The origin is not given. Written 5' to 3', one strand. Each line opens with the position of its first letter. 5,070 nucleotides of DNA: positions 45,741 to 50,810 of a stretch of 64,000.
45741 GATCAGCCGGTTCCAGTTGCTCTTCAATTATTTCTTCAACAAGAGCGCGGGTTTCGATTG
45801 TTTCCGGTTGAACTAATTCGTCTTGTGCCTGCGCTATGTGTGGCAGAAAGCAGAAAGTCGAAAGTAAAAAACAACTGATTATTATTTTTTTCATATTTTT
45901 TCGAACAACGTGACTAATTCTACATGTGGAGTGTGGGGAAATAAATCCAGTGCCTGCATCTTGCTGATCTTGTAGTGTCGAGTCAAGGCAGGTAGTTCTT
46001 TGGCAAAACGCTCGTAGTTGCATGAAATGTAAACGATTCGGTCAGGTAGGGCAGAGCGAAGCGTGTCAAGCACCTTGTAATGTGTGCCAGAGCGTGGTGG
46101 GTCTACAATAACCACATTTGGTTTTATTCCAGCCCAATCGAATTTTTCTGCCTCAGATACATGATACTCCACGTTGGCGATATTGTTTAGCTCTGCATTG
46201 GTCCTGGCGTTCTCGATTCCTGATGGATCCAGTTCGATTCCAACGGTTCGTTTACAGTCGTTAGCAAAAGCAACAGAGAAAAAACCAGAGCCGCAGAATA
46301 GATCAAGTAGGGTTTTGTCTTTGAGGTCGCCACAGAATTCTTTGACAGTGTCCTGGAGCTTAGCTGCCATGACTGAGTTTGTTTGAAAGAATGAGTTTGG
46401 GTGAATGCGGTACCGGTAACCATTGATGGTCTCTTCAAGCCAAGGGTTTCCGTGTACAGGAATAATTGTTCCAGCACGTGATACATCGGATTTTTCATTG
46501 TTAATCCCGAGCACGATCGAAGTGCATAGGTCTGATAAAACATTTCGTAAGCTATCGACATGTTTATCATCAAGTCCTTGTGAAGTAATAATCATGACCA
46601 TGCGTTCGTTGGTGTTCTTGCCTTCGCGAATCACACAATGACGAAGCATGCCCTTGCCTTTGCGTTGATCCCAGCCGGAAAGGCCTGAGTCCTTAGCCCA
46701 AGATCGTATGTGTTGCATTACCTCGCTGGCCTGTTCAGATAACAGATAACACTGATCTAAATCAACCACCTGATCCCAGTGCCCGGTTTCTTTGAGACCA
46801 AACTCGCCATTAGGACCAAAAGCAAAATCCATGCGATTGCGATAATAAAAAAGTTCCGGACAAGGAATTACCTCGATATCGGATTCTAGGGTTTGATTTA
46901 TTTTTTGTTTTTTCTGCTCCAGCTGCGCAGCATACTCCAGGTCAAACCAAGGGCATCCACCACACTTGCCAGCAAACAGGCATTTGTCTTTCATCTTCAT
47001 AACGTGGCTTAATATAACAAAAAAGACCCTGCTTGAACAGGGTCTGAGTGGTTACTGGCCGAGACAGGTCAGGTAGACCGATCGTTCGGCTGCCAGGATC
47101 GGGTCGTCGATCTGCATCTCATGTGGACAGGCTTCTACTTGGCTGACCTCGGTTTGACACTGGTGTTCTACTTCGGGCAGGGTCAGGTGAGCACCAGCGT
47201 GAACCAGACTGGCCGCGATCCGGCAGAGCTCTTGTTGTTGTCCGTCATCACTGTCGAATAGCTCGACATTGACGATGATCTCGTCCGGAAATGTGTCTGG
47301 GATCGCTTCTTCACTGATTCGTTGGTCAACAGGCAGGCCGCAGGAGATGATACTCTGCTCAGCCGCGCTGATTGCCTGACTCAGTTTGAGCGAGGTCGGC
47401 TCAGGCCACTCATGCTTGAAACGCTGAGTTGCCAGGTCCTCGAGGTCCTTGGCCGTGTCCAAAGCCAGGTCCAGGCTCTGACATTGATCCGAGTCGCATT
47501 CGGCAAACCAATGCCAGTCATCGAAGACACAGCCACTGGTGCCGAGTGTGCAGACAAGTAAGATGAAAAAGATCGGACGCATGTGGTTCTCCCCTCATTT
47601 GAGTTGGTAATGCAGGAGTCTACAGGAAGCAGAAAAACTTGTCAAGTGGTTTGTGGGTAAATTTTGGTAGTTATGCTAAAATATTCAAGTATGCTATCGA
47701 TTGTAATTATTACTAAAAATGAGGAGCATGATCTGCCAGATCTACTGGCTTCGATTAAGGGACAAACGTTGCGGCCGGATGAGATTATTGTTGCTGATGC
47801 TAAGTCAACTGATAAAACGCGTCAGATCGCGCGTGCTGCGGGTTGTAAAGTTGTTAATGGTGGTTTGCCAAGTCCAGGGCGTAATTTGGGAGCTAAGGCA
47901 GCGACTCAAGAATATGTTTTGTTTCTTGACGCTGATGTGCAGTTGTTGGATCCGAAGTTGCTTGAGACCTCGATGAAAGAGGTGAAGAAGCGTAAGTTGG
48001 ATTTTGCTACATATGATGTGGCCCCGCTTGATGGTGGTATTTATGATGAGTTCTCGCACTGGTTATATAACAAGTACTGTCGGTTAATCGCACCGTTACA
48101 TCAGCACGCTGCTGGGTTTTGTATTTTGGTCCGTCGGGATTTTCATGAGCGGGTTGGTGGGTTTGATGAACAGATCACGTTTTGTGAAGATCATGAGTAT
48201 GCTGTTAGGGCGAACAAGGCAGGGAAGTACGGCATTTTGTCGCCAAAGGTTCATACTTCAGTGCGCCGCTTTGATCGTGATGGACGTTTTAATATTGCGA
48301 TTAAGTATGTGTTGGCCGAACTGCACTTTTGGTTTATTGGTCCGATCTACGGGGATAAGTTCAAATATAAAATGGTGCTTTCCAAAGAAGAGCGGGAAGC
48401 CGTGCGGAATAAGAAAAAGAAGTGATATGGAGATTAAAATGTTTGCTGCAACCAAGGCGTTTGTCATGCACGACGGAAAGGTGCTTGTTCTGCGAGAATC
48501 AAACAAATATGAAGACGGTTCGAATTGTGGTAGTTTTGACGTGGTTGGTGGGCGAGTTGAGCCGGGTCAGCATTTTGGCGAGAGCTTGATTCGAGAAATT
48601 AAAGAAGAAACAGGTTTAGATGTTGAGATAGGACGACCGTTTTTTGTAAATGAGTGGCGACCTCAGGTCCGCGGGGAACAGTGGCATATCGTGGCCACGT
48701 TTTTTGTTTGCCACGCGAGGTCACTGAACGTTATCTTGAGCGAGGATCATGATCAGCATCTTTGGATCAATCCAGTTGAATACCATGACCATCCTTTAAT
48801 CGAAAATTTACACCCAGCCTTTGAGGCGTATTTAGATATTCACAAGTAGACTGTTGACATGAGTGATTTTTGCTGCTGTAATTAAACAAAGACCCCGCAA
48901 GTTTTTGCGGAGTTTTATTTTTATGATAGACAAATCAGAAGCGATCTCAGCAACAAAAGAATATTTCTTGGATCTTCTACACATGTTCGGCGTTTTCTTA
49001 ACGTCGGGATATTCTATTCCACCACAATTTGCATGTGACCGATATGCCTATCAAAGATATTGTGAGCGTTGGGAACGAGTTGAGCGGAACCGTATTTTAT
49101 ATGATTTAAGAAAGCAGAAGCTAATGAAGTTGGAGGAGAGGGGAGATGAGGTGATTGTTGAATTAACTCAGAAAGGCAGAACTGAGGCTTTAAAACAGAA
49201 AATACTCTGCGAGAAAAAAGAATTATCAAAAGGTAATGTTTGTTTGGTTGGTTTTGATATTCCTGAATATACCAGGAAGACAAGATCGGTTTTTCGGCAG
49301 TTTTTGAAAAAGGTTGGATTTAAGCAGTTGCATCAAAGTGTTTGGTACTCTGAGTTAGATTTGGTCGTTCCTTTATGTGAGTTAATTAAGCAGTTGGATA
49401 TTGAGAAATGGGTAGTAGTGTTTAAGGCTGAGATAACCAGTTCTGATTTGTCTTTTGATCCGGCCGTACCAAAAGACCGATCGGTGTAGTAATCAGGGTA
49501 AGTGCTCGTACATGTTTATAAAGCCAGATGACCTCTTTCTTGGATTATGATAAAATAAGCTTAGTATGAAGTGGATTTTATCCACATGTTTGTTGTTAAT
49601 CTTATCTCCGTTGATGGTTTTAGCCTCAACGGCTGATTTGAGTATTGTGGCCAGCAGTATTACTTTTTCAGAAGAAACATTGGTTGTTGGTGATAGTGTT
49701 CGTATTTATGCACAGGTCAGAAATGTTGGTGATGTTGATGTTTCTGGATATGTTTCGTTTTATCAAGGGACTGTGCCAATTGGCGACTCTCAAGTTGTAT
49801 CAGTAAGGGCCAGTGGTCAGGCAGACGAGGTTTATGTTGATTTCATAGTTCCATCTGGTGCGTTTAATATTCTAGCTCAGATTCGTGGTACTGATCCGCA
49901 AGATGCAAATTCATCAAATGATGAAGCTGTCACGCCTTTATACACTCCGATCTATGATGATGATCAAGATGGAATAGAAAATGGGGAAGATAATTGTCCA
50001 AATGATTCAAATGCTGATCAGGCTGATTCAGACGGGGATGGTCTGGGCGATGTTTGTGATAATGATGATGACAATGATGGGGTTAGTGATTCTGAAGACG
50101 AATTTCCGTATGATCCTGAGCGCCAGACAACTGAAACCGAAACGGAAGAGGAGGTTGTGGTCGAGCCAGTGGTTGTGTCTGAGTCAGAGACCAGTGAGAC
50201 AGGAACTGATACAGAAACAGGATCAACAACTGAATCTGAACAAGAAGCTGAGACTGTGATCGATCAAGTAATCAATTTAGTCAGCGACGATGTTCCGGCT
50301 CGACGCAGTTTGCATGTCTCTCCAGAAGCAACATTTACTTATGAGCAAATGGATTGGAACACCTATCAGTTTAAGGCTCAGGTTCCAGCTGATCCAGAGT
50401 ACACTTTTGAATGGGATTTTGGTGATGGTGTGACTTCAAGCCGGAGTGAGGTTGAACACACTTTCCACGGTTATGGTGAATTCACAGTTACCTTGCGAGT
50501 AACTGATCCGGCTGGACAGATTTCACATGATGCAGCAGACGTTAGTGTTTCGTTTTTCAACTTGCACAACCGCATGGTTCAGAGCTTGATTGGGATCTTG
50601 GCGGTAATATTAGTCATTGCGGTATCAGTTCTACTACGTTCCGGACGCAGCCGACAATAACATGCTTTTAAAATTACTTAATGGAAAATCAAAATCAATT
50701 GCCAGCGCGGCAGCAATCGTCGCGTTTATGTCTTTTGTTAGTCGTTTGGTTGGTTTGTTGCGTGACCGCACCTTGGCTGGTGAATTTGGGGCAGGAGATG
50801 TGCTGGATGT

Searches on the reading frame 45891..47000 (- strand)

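Call 85: search_protein_families(library=pfam, proteins=[window:45891-47000:-], max_evalue=0.001)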
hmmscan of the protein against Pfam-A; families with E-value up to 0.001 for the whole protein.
window:45891-47000:- (369 aa): 9 families
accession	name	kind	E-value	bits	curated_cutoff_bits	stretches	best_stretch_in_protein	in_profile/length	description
PF05958.17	tRNA_U5-meth_tr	-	1.2e-28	100.6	23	1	131-368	107-356/357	tRNA (Uracil-5-)-methyltransferase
PF13847.12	Methyltransf_31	-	1.1e-11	45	27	1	227-330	3-113/145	Methyltransferase domain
PF02475.24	TRM5-TYW2_MTfase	-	8.5e-08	32.8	28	1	193-323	6-132/164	TRM5/TYW2 methyltransferase domain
PF09445.16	Methyltransf_15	-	9.8e-08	32.2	22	1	229-310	2-88/165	RNA cap guanine-N2 methyltransferase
PF13649.12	Methyltransf_25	-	2.3e-07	31.9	27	1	232-294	2-65/97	Methyltransferase domain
PF06325.19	PrmA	-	9.6e-07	29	22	1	226-284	160-219/296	Ribosomal protein L11 methyltransferase (PrmA)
PF03602.21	Cons_hypoth95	-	8.6e-06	26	24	1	225-328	39-153/182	Conserved hypothetical protein 95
PF05175.20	MTS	-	2.3e-05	24.6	23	1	227-302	31-107/170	Methyltransferase small domain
PF08241.18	Methyltransf_11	-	3.1e-05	25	21.2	1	232-287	1-54/95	Methyltransferase domain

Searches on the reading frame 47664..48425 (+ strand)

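Call 85: search_protein_families(library=pfam, proteins=[window:47664-48425:+], max_evalue=0.001)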
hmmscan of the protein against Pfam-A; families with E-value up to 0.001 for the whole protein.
window:47664-48425:+ (253 aa): 5 families
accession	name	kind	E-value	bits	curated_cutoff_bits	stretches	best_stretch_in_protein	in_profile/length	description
PF00535.33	Glycos_transf_2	-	1.3e-21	77.7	23.3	1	12-163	1-166/168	Glycosyl transferase family 2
PF10111.15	Glyco_tranf_2_2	-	6.5e-06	26.3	27.3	0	70-107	70-106/276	Glycosyltransferase like family 2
PF13641.12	Glyco_tranf_2_3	-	5.4e-05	23.7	27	1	11-187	3-198/230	Glycosyltransferase like family 2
PF13632.12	Glyco_trans_2_3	-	0.00029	21.1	27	1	84-198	1-123/198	Glycosyl transferase family group 2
PF13506.12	Glyco_transf_21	-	0.00035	20.5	21.7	1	77-201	26-157/174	Glycosyl transferase family 21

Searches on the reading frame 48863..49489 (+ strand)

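Call 85: search_protein_families(library=pfam, proteins=[window:48863-49489:+], max_evalue=0.001)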
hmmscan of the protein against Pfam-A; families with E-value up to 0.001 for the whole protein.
window:48863-49489:+ (208 aa): 1 family
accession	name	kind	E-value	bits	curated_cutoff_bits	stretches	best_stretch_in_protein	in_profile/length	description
PF20803.2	PaaX_M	-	2.5e-12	47.2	24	1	127-191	9-73/83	PaaX protein central Cas2-like domain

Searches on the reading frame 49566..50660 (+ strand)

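Call 85: search_protein_families(library=pfam, proteins=[window:49566-50660:+], max_evalue=0.001)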
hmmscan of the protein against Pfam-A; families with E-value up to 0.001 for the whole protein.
window:49566-50660:+ (364 aa): 3 families
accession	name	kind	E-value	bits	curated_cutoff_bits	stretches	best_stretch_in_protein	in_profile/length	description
PF18911.6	PKD_4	-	4.7e-13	49.4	27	1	265-323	18-80/85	PKD domain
PF00801.26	PKD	-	4.8e-12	46.1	23.5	1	266-320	16-73/80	PKD domain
PF02412.23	TSP_3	-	5.7e-11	42.4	25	1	153-185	1-33/36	Thrombospondin type 3 repeat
